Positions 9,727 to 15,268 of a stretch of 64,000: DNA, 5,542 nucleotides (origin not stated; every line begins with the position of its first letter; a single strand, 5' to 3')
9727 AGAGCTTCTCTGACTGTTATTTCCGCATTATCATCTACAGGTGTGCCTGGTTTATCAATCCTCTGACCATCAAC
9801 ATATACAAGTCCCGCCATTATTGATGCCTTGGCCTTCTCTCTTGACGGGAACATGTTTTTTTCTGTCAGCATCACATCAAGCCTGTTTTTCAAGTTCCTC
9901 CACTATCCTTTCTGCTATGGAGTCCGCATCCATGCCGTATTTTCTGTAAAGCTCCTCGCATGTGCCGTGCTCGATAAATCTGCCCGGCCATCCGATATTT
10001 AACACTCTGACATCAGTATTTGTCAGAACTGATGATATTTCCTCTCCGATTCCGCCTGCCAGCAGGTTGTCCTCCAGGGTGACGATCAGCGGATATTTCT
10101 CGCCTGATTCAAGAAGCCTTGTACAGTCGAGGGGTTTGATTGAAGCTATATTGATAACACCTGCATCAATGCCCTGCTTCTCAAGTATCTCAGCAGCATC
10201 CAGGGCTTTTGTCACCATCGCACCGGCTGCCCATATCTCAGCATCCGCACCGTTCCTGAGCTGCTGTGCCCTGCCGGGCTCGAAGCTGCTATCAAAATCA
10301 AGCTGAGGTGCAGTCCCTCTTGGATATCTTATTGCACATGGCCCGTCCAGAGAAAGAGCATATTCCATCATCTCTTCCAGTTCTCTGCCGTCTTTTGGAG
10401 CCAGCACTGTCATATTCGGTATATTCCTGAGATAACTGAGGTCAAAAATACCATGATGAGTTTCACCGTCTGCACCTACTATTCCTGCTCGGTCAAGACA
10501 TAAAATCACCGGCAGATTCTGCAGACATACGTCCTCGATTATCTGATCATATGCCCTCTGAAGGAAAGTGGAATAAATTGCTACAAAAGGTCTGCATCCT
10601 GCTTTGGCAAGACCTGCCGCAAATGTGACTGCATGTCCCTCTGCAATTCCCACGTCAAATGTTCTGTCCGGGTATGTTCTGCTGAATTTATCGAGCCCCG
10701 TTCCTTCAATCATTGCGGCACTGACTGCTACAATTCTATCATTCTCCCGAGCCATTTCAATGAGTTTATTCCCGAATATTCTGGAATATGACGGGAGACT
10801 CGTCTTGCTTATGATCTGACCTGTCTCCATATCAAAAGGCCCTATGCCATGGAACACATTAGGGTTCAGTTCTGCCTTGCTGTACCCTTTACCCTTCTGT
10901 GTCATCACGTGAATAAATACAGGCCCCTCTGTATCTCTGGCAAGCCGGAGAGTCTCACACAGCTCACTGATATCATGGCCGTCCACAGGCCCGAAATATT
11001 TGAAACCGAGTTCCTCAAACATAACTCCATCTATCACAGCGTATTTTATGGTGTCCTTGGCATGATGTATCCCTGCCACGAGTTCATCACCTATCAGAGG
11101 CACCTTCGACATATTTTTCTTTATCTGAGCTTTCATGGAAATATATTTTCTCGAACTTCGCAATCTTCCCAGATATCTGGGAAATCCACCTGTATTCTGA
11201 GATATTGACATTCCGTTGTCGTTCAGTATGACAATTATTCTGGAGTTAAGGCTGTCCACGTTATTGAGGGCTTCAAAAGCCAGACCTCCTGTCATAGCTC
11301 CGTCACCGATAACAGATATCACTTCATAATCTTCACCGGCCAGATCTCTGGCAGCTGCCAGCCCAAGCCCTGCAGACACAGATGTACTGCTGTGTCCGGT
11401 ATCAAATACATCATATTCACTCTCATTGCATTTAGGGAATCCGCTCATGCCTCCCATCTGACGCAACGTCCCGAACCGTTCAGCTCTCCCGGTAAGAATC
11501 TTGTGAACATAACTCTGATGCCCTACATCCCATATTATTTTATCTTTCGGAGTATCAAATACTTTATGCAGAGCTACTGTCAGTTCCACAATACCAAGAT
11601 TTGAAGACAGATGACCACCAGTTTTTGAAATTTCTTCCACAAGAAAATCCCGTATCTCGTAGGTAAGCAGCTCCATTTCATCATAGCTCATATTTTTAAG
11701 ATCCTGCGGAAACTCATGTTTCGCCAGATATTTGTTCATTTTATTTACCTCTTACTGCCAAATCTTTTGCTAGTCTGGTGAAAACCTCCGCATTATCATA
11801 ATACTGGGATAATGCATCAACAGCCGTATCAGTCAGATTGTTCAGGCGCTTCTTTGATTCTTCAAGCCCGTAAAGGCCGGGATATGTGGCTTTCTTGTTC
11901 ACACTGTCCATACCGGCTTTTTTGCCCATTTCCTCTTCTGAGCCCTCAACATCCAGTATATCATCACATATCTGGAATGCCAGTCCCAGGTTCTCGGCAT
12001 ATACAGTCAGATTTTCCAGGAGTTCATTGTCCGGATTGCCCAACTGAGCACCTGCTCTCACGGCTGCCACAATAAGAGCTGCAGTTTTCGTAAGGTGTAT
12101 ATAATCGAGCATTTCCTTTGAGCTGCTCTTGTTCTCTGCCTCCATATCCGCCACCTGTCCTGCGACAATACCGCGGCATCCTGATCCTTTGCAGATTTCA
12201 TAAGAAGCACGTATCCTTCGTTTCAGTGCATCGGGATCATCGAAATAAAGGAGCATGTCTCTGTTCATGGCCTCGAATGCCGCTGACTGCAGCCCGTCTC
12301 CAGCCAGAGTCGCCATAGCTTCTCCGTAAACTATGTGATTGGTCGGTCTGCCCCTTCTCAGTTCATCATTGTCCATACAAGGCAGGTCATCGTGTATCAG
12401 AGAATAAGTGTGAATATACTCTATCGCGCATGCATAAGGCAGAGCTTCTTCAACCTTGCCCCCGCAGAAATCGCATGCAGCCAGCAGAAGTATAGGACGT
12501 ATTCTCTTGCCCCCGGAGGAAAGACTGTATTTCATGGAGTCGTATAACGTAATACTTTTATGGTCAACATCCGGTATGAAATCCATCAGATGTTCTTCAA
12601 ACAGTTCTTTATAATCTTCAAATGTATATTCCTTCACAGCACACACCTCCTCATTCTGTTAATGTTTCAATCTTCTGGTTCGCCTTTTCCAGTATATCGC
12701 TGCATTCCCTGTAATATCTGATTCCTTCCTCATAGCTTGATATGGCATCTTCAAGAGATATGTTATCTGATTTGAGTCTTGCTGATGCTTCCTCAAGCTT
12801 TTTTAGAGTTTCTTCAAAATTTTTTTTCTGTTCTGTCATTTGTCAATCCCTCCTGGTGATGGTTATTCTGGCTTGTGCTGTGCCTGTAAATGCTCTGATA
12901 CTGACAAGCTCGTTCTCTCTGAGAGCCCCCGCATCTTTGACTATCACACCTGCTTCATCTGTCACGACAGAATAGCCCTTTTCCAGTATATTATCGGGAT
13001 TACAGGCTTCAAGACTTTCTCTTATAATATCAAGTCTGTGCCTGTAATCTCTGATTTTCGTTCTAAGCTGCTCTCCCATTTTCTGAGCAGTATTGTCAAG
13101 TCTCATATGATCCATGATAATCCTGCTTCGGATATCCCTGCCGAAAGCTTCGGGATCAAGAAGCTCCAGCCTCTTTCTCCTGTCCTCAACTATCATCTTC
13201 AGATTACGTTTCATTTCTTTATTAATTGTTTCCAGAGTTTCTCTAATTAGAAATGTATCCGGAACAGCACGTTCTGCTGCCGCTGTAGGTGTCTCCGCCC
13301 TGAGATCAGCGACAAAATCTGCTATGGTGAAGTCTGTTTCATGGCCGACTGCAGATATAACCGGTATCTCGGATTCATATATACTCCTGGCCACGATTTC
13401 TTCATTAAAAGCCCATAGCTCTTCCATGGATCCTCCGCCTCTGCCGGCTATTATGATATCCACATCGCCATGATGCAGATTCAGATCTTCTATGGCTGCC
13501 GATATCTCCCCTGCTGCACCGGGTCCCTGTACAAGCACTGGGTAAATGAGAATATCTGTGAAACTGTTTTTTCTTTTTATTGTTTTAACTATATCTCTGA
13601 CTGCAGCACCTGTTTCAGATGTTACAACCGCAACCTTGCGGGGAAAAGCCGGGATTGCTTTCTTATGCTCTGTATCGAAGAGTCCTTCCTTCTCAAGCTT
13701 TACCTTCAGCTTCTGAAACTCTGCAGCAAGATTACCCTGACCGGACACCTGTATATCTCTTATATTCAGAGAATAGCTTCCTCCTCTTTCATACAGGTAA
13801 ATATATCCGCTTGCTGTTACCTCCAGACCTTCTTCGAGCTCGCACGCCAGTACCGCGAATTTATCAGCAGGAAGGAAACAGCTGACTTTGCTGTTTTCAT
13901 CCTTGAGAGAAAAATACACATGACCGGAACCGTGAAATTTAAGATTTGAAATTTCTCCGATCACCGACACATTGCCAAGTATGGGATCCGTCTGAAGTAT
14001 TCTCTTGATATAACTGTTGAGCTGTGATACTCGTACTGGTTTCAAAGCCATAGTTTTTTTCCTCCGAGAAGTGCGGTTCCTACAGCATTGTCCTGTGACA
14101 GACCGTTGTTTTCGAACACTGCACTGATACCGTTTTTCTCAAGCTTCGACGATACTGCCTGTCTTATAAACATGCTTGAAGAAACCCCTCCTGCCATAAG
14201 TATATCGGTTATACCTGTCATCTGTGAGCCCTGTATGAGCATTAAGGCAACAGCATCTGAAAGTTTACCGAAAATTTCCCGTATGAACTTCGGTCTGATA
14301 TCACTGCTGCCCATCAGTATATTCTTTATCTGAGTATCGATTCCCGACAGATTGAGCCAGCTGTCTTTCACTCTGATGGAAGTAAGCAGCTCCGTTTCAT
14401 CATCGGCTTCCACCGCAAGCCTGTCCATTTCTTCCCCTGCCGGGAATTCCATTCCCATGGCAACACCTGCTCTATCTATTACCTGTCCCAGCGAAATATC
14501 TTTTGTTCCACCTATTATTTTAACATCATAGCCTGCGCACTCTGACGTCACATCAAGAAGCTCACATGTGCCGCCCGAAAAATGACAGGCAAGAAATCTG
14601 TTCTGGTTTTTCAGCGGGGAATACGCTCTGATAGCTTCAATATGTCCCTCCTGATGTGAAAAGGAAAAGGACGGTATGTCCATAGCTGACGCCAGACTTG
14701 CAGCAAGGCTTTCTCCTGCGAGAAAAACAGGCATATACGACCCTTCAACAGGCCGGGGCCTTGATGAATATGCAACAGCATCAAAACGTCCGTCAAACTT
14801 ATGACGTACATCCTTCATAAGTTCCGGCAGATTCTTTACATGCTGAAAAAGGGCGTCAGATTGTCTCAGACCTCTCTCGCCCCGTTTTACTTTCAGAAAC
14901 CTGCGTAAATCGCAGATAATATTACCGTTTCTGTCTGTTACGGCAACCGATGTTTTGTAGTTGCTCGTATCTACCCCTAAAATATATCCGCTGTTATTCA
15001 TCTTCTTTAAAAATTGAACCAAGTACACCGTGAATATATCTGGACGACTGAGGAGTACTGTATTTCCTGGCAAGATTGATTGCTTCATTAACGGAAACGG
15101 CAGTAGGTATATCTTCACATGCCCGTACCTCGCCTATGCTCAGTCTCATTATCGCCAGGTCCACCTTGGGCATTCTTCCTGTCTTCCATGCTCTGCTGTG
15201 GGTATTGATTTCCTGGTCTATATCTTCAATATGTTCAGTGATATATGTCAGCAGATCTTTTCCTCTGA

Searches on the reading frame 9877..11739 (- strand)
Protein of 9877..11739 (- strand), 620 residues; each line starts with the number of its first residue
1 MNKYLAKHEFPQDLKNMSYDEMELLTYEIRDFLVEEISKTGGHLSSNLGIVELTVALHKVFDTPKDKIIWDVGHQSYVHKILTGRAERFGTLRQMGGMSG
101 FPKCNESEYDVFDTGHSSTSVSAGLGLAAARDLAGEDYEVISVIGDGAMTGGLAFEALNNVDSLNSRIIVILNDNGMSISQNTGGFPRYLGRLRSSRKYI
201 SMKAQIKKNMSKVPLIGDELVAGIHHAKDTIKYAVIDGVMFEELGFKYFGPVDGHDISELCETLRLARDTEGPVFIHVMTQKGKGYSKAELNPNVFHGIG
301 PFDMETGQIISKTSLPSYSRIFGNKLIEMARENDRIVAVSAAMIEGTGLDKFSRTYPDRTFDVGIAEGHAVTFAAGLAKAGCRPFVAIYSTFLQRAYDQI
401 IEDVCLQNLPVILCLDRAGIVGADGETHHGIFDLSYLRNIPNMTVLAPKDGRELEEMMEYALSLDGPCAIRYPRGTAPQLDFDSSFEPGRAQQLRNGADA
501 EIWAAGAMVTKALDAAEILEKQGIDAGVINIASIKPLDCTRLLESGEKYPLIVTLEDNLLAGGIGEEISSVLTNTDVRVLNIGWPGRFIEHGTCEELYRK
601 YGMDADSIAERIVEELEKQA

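Call 62: search_protein_families(library=pfam, proteins=[window:9877-11739:-], max_evalue=0.000001)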
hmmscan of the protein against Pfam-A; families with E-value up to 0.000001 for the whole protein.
window:9877-11739:- (620 aa): 3 families
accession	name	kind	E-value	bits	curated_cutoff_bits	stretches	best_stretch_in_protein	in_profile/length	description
PF13292.11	DXP_synthase_N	-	2e-118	395.1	21.2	1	6-280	2-274/274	1-deoxy-D-xylulose-5-phosphate synthase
PF02779.29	Transket_pyr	-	1.8e-45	155.1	27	1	317-477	4-172/174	Transketolase, pyrimidine binding domain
PF02780.25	Transketolase_C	-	5e-26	91.5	25.9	1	489-608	1-124/124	Transketolase, C-terminal domain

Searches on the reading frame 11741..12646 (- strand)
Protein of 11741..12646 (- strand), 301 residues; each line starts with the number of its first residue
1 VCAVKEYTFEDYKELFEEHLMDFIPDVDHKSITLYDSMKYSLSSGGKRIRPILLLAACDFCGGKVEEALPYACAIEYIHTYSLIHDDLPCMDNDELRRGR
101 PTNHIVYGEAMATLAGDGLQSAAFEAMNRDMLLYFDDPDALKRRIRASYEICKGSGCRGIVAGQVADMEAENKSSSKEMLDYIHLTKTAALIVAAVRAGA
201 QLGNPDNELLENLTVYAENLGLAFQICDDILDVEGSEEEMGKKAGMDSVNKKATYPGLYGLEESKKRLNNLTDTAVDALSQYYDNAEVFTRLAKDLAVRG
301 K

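Call 62: search_protein_families(library=pfam, proteins=[window:11741-12646:-], max_evalue=0.000001)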
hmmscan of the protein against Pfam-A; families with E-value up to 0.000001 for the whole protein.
window:11741-12646:- (301 aa): 1 family
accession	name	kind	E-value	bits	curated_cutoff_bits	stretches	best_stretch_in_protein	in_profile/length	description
PF00348.22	polyprenyl_synt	-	5.3e-57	193.3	27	1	34-272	4-234/251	Polyprenyl synthetase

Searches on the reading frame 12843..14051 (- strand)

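Call 61: search_protein_families(library=pfam, proteins=[window:12843-14051:-], max_evalue=0.000001)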
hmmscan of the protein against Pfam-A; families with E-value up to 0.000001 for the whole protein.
window:12843-14051:- (402 aa): 3 families
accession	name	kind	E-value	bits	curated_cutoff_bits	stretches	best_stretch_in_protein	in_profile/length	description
PF02601.20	Exonuc_VII_L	-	3.6e-88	296.5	35.9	2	124-341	1-215/315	Exonuclease VII, large subunit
PF13742.12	tRNA_anti_2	-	5.3e-25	87.9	27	1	7-101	2-95/95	OB-fold nucleic acid binding domain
PF01336.31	tRNA_anti-codon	-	5.1e-09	36.4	27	1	28-102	1-74/75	OB-fold nucleic acid binding domain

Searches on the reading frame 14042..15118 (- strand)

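Call 61: search_protein_families(library=pfam, proteins=[window:14042-15118:-], max_evalue=0.000001)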
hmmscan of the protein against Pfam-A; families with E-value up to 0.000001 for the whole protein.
window:14042-15118:- (358 aa): 1 family
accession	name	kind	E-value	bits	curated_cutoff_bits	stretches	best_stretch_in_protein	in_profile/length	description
PF00814.31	TsaD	-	1.4e-17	64.7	24.8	1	92-346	28-260/264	tRNA N6-adenosine threonylcarbamoyltransferase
